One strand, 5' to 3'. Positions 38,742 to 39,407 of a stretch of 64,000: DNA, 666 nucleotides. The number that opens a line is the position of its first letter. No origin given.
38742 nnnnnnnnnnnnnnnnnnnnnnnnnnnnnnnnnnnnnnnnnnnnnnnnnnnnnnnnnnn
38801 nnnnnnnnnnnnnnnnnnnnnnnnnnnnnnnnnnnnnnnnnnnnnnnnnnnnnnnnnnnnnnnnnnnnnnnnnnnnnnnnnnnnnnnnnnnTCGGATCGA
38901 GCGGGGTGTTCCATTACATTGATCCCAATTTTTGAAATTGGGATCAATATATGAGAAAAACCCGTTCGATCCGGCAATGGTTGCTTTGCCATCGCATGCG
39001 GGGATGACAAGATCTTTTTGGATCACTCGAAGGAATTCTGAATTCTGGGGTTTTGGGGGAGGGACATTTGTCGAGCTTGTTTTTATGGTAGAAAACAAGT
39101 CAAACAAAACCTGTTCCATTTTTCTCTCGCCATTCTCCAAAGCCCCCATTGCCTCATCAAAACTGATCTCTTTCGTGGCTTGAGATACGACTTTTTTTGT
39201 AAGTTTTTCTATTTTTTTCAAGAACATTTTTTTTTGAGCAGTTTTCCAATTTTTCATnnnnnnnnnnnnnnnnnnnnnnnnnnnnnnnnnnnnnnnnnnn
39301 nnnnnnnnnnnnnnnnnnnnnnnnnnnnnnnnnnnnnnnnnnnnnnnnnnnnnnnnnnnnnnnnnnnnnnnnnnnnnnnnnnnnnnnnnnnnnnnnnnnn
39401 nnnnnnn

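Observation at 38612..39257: Inverted duplication of a small gene converging on a perfect palindrome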

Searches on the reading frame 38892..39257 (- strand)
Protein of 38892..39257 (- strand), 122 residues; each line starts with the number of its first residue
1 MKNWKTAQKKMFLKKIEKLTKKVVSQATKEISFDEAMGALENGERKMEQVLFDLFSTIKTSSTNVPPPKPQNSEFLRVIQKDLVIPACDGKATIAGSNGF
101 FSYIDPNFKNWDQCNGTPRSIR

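Call 6: search_protein_families(library=pfam, proteins=[window:38892-39257:-], max_evalue=10)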
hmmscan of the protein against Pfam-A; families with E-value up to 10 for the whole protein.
window:38892-39257:- (122 aa): 2 families
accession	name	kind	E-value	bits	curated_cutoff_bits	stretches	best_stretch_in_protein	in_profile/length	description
PF11932.13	DUF3450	-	0.15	11.8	32.6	1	7-71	58-122/241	Protein of unknown function (DUF3450)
PF14969.11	DUF4508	-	0.19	12.5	27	1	2-30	68-96/97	Domain of unknown function (DUF4508)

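Call 7: search_protein_families(library=ncbifam, proteins=[window:38892-39257:-], max_evalue=10)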
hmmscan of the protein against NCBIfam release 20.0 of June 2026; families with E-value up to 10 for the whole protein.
window:38892-39257:- (122 aa): 2 families
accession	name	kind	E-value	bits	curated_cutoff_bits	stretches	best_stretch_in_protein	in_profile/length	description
NF010212.0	PRK13676.1-5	equivalog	0.044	14.2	177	1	7-54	53-100/114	YlbF/YmcA family competence regulator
TIGR01054.1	rgy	equivalog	0.15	9.6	471.7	1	12-59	1126-1170/1172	reverse gyrase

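Call 8: find_homologous_proteins(query=window:38892-39257:-, max_evalue=0.01)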
Query window:38892-39257:- (122 aa): 2 proteins with E <= 0.01 among 3 candidates.
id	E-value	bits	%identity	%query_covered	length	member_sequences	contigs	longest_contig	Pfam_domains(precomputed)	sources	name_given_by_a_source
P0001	1.5e-75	269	100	100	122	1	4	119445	-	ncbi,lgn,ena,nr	ncbi:MAG: hypothetical protein G01um101418_133 [Parcubacteria group bacterium Gr01-1014_18]|nr:MAG: 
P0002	9.2e-36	141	62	89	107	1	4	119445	-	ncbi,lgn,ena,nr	ncbi:MAG: hypothetical protein G01um101418_132 [Parcubacteria group bacterium Gr01-1014_18]|nr:MAG:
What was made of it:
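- Tried and rejected: The word-indexed search with ORF-R alone found only itself and its paralogue (call 8).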

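Call 13: find_encoding_contigs(protein=P0001, flank=5000, max_places=10)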
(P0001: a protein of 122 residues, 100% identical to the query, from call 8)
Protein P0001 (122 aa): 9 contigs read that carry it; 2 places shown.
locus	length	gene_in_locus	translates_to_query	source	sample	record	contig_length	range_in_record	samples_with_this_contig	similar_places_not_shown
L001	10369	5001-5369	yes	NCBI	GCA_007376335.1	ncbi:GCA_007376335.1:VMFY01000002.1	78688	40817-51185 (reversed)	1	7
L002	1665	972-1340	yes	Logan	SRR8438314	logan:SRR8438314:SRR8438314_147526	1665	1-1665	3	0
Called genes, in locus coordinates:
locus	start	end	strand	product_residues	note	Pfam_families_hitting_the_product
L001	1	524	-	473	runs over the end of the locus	PF13727:CoA_binding_3, PF02397:Bac_transf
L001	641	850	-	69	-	-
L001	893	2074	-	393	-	PF00730:HhH-GPD, PF00633:HHH (weak), PF14815:NUDIX_4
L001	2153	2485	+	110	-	-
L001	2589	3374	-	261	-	PF01209:Ubie_methyltran, PF05175:MTS, PF13489:Methyltransf_23, PF13847:Methyltransf_31, PF08241:Methyltransf_11, PF08242:Methyltransf_12, PF13649:Methyltransf_25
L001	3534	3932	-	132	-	PF16320:Ribosomal_L12_N, PF00542:Ribosomal_L12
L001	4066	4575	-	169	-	PF00466:Ribosomal_L10, PF27436:RL10_C (faint)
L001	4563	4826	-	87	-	-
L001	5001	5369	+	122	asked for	-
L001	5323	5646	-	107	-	-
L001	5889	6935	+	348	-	PF04055:Radical_SAM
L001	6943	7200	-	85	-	PF05016:ParE_toxin, PF15738:YafQ_toxin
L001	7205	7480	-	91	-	-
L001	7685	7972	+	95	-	PF01016:Ribosomal_L27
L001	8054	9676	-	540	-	PF01656:CbiA (weak), PF06418:CTP_synth_N, PF00117:GATase, PF07722:Peptidase_C26 (weak)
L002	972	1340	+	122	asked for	-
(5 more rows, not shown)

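Call 21: search_protein_representatives(alignment_id=A2)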
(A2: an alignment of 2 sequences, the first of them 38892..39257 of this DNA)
Query: 2 sequences, 122 profile positions. Proteins with E-value up to 0.001 (for the whole library): 8; up to 1e-10: 2; up to 1e-30: 1. The best 8 are listed.
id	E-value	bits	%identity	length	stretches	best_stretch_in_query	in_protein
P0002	1.4e-60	218.8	-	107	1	1-108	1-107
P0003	1.8e-19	86.1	-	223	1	2-113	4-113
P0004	3.0e-09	53.1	-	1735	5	77-108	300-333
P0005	2.2e-04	37.4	-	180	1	72-113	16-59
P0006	2.4e-04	37.3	-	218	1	44-113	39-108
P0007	2.8e-04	37.1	-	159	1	75-113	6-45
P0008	6.8e-04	35.8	-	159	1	81-113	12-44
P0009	6.8e-04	35.8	-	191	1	77-113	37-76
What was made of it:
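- On DGR variable (target) protein: The A2 profile finds P0003 at E 1.8e-19 and motif-region hits at E 2e-4 to 7e-4 in 1.84 billion proteins (call 21).
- An exhaustive HMMER search with the two-ORF profile finds the 223-aa P0003 (E 1.8e-19, aligned over positions 2-113) and several 159-218-aa proteins aligned over positions 72-113 (call 21). Both arms are homologous to a protein family (call 21).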

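Call 23: search_protein_families(library=pfam, proteins=[P0003, P0005, P0006, P0007, P0008, P0009], max_evalue=1)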
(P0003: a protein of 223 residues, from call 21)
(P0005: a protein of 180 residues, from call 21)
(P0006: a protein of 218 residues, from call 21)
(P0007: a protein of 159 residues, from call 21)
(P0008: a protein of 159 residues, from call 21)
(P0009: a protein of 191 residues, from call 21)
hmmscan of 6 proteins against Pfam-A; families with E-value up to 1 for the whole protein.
P0003 (223 aa): 0 families

P0005 (180 aa): 0 families

P0006 (218 aa): 0 families

P0007 (159 aa): 0 families

P0008 (159 aa): 1 family
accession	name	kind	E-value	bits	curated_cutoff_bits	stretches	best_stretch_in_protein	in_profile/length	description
PF21056.3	ZSWIM1-3_RNaseH-like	-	0.075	13.4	27.2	1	63-129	7-71/128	Zinc finger SWIM domain-containing protein 1/3, RNaseH-like domain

P0009 (191 aa): 0 families

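Call 25: find_homologous_proteins(query=A5, max_evalue=0.001)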
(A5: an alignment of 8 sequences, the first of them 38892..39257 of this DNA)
Query A5 (8 sequences) (122 aa, profile of the alignment): 458 proteins with E <= 0.001 among 4537 candidates; the best 120 are listed.
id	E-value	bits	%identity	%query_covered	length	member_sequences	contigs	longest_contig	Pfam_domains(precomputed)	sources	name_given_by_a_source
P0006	2.1e-74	267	36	75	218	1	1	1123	-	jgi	jgi:hypothetical protein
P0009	5.5e-72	259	52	36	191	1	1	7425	-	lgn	-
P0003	5.1e-69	250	39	89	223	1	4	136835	-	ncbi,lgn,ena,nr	ncbi:MAG: hypothetical protein G01um101418_476 [Parcubacteria group bacterium Gr01-1014_18]|nr:MAG: 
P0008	7.0e-67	243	51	32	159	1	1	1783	-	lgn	-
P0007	1.3e-61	226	49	33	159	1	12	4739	-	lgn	-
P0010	6.0e-61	223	43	41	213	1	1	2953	-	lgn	-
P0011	6.8e-61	223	45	34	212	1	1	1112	-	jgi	-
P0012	1.1e-60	222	45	39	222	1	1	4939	-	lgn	-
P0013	2.5e-60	221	48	35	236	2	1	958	-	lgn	-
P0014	3.4e-60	221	48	33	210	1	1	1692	-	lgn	-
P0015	3.5e-60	221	42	26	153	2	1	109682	-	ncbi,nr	ncbi:MAG: hypothetical protein PHR00_03655 [Patescibacteria group bacterium]|nr:hypothetical protein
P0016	7.9e-60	220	45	34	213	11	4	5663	-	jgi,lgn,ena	-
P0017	4.7e-59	217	38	32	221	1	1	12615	-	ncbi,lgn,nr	ncbi:MAG: hypothetical protein Q8O59_01620 [bacterium]|nr:hypothetical protein [bacterium]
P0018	1.9e-58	215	53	30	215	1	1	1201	-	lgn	-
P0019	3.3e-58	214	42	26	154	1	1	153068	-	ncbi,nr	ncbi:MAG: hypothetical protein PHR00_02210 [Patescibacteria group bacterium]|nr:hypothetical protein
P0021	4.1e-58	214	39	35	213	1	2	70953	-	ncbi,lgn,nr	ncbi:MAG: hypothetical protein NTY31_00575 [Candidatus Falkowbacteria bacterium]|nr:hypothetical pro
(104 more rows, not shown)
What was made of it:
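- A profile search gives 458 members, mostly 210-225 aa (call 25).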

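Call 26: find_encoding_contigs(protein=P0003, flank=6000, max_places=3)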
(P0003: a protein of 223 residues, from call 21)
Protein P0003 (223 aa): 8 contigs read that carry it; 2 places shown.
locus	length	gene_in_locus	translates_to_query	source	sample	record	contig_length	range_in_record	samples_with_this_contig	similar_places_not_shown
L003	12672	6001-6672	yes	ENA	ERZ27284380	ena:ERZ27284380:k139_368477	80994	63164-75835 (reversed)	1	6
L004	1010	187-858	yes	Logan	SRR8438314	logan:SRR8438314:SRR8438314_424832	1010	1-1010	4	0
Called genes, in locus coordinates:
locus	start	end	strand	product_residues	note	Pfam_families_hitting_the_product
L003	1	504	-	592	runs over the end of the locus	PF00437:T2SSE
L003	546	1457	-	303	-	-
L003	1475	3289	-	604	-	PF20720:nSTAND3 (faint), PF00004:AAA, PF07728:AAA_5 (weak), PF17862:AAA_lid_3, PF01434:Peptidase_M41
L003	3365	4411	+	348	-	PF00188:CAP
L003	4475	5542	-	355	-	PF21710:Spt6_S1 (faint), PF23459:S1_RRP5 (faint), PF00575:S1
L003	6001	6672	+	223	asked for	-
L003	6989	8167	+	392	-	PF13173:AAA_14, PF13635:DUF4143, PF08279:HTH_11 (faint)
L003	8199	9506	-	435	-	PF22053:DUF6938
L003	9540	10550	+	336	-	PF02449:Glyco_hydro_42, PF00331:Glyco_hydro_10 (faint)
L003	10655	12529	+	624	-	PF00069:Pkinase, PF07714:PK_Tyr_Ser-Thr, PF03109:ABC1 (weak)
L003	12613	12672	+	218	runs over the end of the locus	-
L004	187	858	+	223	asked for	-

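Call 27: find_encoding_contigs(protein=P0021, flank=6000, max_places=2)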
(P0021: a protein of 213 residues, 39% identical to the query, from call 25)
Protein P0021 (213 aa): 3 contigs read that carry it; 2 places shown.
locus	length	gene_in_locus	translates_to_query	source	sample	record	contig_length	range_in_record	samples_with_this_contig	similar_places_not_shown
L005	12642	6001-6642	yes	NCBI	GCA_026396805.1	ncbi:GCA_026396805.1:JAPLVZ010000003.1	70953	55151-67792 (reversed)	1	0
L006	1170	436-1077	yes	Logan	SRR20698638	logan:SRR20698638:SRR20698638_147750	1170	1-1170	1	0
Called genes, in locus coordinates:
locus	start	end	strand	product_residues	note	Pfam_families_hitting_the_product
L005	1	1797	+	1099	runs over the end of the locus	PF04563:RNA_pol_Rpb2_1, PF04561:RNA_pol_Rpb2_2, PF04565:RNA_pol_Rpb2_3, PF10385:RNA_pol_Rpb2_45, PF00562:RNA_pol_Rpb2_6, PF04560:RNA_pol_Rpb2_7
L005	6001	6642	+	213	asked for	-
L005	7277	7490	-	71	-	-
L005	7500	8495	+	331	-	PF00078:RVT_1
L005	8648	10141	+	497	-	-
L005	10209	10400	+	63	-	-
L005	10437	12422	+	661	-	PF02629:CoA_binding, PF13380:CoA_binding_2, PF13607:Succ_CoA_lig, PF13549:ATP-grasp_5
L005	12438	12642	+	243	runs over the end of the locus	PF00535:Glycos_transf_2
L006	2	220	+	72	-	?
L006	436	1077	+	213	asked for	-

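Call 28: find_encoding_contigs(protein=P0015, flank=6000, max_places=2)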
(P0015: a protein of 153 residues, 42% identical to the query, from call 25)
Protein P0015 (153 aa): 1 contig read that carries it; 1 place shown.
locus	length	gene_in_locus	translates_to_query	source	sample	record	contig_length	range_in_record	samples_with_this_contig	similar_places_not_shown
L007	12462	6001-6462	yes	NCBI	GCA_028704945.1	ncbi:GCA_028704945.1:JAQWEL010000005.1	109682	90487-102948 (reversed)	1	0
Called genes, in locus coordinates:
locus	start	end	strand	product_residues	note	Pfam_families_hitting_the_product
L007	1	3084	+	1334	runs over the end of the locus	PF04997:RNA_pol_Rpb1_1, PF00623:RNA_pol_Rpb1_2, PF04983:RNA_pol_Rpb1_3, PF05000:RNA_pol_Rpb1_4, PF04998:RNA_pol_Rpb1_5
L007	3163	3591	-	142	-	PF02681:DUF212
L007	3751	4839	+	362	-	PF00483:NTP_transferase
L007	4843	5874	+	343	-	PF02618:YceG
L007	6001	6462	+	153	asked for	-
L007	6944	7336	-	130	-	PF16320:Ribosomal_L12_N, PF00542:Ribosomal_L12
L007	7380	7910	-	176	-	PF00466:Ribosomal_L10, PF27436:RL10_C (weak)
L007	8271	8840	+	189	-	-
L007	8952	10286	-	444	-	PF18073:Zn_ribbon_LapB, PF03796:DnaB_C (weak), PF06745:ATPase, PF13191:AAA_16 (weak), PF13481:AAA_25, PF23442:DUF7125 (weak), PF06745:ATPase (weak), PF13541:ChlI (weak), +2 more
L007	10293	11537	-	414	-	PF26550:Tricorn_2nd (faint)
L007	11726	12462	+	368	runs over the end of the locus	PF11104:PilM_2, PF06723:MreB_Mbl (faint), PF14450:FtsA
